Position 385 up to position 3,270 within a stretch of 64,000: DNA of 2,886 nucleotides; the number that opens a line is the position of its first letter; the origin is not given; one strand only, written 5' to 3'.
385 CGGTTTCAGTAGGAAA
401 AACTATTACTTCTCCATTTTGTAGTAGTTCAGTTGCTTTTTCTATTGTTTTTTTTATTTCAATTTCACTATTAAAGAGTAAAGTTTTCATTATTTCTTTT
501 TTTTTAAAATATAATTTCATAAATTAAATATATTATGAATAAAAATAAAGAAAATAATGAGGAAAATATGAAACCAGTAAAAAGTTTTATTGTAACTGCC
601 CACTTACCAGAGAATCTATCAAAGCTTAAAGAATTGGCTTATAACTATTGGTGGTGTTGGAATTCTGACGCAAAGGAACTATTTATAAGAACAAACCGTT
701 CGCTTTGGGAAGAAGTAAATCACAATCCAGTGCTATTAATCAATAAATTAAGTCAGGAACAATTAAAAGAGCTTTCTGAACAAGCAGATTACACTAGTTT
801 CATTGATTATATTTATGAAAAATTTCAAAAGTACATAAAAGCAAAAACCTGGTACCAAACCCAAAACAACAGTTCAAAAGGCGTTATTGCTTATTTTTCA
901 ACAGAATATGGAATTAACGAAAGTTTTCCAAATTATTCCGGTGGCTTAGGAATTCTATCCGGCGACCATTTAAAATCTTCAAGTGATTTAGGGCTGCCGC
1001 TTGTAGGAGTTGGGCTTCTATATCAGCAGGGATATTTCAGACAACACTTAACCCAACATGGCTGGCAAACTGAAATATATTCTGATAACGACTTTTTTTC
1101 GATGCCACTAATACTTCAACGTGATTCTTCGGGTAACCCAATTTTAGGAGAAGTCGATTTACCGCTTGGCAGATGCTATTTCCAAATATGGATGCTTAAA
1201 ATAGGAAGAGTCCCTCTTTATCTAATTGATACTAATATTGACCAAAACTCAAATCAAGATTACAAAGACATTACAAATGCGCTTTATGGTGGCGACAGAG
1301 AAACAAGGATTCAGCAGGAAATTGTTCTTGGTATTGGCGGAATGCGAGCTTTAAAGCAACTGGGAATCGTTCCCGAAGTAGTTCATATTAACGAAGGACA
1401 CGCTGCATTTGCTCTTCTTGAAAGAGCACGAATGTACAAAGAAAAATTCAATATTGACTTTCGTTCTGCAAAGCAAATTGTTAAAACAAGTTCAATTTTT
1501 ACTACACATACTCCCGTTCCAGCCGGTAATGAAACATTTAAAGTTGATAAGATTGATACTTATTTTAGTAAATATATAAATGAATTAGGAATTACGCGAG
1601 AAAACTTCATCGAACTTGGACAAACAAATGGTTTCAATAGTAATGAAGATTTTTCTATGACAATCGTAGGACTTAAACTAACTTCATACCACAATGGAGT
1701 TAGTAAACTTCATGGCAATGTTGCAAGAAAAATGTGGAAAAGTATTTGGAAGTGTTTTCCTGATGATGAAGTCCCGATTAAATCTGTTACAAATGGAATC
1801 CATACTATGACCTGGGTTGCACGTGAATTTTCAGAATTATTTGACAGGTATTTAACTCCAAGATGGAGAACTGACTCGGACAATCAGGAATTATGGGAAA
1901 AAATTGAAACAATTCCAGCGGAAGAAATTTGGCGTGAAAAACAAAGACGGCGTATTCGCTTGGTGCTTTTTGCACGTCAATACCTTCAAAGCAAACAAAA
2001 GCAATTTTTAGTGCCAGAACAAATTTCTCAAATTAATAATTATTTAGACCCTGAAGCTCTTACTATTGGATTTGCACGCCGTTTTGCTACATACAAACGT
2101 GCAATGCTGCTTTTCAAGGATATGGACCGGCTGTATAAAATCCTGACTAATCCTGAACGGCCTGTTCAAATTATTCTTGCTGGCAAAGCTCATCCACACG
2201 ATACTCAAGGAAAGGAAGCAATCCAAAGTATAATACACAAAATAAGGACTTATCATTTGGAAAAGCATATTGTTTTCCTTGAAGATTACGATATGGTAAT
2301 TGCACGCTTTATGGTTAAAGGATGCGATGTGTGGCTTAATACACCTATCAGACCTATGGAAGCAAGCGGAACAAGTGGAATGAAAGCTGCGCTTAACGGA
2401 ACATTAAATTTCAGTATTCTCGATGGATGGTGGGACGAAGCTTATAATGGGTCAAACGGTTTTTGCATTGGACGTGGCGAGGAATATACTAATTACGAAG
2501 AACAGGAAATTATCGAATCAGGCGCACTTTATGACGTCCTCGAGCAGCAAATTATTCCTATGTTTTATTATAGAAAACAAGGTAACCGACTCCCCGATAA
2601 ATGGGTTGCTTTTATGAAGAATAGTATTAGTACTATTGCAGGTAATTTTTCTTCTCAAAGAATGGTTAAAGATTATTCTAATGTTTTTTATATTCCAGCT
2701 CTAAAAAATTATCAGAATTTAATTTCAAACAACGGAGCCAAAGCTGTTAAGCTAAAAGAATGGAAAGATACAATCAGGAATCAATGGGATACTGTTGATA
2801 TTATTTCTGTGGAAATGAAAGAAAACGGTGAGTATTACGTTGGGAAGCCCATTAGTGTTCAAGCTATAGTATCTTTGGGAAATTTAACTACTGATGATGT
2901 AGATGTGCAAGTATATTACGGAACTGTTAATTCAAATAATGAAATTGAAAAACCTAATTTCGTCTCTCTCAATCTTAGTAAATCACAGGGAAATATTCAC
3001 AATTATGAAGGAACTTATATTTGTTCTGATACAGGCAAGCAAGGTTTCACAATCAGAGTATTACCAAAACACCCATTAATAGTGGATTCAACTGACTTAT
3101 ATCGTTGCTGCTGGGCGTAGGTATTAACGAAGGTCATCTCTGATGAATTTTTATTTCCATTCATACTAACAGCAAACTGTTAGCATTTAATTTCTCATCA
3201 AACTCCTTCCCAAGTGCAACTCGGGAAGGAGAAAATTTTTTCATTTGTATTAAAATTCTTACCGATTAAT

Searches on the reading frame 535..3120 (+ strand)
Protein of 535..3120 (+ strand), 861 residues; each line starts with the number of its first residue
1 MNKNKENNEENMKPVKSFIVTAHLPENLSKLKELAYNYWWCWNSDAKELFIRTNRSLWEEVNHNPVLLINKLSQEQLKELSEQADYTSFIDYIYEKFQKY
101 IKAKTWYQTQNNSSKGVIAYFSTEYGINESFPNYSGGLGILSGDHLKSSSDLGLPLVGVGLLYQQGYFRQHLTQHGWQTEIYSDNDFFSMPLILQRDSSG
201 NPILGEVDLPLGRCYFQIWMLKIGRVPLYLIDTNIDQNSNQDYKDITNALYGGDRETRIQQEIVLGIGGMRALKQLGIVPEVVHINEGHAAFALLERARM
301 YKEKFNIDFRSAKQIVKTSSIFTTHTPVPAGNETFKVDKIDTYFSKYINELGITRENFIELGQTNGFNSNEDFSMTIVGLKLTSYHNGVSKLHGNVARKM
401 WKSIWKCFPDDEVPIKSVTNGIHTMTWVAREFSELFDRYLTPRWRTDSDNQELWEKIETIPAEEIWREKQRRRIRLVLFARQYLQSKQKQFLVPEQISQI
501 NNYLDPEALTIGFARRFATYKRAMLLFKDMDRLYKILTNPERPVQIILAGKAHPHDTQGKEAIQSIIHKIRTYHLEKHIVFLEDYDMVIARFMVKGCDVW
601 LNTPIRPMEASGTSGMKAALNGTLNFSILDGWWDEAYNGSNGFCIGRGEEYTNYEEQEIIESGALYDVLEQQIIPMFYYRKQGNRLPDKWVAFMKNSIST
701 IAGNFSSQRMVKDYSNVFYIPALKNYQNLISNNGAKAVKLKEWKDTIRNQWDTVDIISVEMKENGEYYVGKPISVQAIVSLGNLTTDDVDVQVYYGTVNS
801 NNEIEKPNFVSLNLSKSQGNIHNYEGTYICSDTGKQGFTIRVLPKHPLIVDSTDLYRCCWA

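Call 7: search_protein_families(library=pfam, proteins=[window:535-3120:+], max_evalue=0.001)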
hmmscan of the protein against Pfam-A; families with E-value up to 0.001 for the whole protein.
window:535-3120:+ (861 aa): 2 families
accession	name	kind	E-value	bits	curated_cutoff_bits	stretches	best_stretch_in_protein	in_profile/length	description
PF11897.13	DUF3417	-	5e-34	117.5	25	1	24-130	1-108/109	Protein of unknown function (DUF3417)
PF00343.26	Phosphorylase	-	1.3e-30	106.8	27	2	282-631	219-579/713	Carbohydrate phosphorylase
